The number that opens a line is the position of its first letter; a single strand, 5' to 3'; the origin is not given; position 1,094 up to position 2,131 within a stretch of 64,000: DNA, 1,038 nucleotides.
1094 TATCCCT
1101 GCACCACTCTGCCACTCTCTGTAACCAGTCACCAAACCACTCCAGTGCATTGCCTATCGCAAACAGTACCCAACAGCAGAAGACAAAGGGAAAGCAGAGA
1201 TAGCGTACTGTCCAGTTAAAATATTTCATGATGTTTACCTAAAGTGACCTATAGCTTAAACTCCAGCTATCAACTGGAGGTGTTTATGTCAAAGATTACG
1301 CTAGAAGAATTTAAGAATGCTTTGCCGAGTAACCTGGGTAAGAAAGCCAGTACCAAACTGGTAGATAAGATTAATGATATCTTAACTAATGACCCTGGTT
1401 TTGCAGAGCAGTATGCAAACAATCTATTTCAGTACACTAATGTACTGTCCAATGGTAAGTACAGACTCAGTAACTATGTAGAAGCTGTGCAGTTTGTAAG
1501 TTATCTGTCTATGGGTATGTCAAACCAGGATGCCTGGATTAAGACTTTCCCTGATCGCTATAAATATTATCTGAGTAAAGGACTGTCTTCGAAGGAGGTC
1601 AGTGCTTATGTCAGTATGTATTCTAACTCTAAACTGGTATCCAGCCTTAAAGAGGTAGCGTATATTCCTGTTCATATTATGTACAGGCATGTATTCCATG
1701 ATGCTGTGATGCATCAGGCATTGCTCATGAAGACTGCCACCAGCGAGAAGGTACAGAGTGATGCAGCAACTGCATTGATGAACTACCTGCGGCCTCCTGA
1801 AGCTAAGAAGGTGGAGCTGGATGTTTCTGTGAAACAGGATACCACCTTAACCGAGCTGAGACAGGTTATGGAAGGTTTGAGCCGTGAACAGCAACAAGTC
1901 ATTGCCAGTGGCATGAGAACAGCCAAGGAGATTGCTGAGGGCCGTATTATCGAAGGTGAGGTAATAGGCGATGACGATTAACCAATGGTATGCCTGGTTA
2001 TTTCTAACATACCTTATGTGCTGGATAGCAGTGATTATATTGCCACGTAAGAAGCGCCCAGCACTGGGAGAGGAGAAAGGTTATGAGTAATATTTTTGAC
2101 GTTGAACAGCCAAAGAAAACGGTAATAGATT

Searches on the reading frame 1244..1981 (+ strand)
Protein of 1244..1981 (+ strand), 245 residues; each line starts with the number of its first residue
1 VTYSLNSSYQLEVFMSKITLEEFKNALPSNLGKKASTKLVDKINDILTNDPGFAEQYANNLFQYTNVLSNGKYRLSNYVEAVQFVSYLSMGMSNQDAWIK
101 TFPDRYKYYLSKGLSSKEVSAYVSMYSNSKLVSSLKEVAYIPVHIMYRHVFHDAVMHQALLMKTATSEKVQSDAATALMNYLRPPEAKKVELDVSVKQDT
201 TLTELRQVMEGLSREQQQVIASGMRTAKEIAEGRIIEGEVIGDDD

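Call 38: search_protein_families(library=phrogs, proteins=[window:1244-1981:+], max_evalue=0.00001)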
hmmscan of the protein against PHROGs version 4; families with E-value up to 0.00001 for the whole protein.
window:1244-1981:+ (245 aa): 1 family
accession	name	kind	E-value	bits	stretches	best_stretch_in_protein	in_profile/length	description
phrog_2109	-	unknown function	1.2e-76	258.2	1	16-242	2-227/230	-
